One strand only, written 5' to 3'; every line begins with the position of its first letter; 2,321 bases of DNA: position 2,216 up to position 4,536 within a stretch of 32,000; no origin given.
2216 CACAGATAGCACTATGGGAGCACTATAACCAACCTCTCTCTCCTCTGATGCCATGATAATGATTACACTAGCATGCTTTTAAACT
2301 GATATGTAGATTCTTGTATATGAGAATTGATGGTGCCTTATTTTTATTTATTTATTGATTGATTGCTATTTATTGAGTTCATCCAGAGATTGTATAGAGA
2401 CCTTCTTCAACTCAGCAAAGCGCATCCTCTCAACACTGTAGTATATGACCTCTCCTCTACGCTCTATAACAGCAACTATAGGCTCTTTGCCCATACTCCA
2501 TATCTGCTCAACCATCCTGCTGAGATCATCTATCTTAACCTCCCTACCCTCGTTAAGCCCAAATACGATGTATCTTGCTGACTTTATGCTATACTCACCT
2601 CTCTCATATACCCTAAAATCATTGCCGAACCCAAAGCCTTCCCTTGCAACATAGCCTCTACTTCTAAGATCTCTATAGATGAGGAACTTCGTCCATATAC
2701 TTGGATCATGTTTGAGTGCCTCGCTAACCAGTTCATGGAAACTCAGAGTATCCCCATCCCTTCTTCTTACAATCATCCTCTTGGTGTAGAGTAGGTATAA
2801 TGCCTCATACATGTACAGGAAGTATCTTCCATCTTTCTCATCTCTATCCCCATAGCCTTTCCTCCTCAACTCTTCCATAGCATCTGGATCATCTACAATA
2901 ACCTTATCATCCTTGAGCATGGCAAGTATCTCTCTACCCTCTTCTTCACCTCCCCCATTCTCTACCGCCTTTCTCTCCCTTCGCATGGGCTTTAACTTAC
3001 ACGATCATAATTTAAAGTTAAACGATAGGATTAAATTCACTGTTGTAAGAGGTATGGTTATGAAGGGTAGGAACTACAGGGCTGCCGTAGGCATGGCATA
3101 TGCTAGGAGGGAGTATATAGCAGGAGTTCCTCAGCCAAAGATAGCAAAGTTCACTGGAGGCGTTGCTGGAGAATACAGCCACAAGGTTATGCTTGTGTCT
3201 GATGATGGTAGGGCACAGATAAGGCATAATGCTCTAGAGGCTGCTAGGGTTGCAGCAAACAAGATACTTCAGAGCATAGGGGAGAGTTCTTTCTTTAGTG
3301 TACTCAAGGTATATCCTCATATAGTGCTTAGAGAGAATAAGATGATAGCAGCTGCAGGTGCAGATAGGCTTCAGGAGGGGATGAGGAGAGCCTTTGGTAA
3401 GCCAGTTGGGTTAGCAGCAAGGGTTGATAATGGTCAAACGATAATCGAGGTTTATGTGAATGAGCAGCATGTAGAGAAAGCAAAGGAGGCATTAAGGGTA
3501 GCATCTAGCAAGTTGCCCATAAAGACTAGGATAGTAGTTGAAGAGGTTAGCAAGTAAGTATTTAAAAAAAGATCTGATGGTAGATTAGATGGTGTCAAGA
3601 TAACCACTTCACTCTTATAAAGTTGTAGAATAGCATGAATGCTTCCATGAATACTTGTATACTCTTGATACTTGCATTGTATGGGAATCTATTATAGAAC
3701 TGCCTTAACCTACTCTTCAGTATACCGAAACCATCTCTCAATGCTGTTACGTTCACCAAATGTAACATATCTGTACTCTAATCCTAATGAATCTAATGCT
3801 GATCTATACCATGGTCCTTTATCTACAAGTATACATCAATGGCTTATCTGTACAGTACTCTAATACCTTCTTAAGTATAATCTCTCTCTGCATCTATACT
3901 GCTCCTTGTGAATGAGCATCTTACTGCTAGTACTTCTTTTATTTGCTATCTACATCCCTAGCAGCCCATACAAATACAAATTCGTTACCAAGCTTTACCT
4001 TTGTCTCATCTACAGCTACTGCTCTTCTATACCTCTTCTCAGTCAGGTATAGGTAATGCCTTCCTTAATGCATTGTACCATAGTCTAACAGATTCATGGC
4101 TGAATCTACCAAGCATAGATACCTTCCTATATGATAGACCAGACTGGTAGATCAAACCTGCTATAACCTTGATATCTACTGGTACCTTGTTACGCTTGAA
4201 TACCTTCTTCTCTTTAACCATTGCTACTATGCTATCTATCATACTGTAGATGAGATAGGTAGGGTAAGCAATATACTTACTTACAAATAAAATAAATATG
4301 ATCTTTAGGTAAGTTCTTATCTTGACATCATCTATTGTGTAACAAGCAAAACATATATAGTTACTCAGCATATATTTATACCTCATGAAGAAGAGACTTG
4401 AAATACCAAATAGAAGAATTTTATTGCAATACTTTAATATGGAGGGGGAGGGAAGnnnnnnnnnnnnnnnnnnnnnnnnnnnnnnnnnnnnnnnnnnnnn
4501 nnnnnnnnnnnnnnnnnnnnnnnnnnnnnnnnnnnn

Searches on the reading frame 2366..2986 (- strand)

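Call 5: search_protein_families(library=pfam, proteins=[window:2366-2986:-], max_evalue=0.1)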
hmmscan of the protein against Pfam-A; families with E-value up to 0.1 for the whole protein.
window:2366-2986:- (206 aa): 3 families
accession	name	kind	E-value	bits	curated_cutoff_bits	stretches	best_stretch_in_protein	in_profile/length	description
PF01974.23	tRNA_int_endo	-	8e-24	84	27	1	97-182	1-85/85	tRNA intron endonuclease, catalytic C-terminal domain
PF02778.19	tRNA_int_endo_N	-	5.3e-12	45.5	21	1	22-87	3-67/67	tRNA intron endonuclease, N-terminal domain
PF18473.6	Urease_linker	-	0.035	14.4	26.3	0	35-54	8-27/34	Urease subunit beta-alpha linker domain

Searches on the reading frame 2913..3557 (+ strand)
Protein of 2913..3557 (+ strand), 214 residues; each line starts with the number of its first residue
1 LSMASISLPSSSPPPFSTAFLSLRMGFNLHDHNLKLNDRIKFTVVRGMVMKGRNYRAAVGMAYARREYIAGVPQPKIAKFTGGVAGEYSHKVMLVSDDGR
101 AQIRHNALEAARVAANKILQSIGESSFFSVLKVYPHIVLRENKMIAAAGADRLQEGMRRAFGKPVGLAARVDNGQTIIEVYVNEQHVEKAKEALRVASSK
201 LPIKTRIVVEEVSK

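Call 5: search_protein_families(library=pfam, proteins=[window:2913-3557:+], max_evalue=0.1)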
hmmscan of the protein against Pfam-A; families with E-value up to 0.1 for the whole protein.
window:2913-3557:+ (214 aa): 1 family
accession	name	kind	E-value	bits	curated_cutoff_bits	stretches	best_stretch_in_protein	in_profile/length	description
PF00252.24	Ribosomal_L16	-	2e-29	102.6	27.9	1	62-208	5-132/132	Ribosomal protein L16p/L10e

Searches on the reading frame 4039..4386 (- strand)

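Call 5: search_protein_families(library=pfam, proteins=[window:4039-4386:-], max_evalue=0.1)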
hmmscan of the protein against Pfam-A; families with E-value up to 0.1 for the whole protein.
window:4039-4386:- (115 aa): 0 families

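Call 7: search_protein_families(library=ncbifam, proteins=[window:4039-4386:-], max_evalue=1)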
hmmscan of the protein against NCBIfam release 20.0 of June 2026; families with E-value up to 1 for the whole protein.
window:4039-4386:- (115 aa): 2 families
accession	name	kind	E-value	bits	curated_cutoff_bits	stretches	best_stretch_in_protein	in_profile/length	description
NF045910.1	Sul7s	equivalog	0.036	14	100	1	37-67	25-52/56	winged-helix single-stranded DNA-binding protein Sul7s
NF052638.1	TransRegOhrRVib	equivalog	0.43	10.3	200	1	5-47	5-43/141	transcriptional regulator OhrR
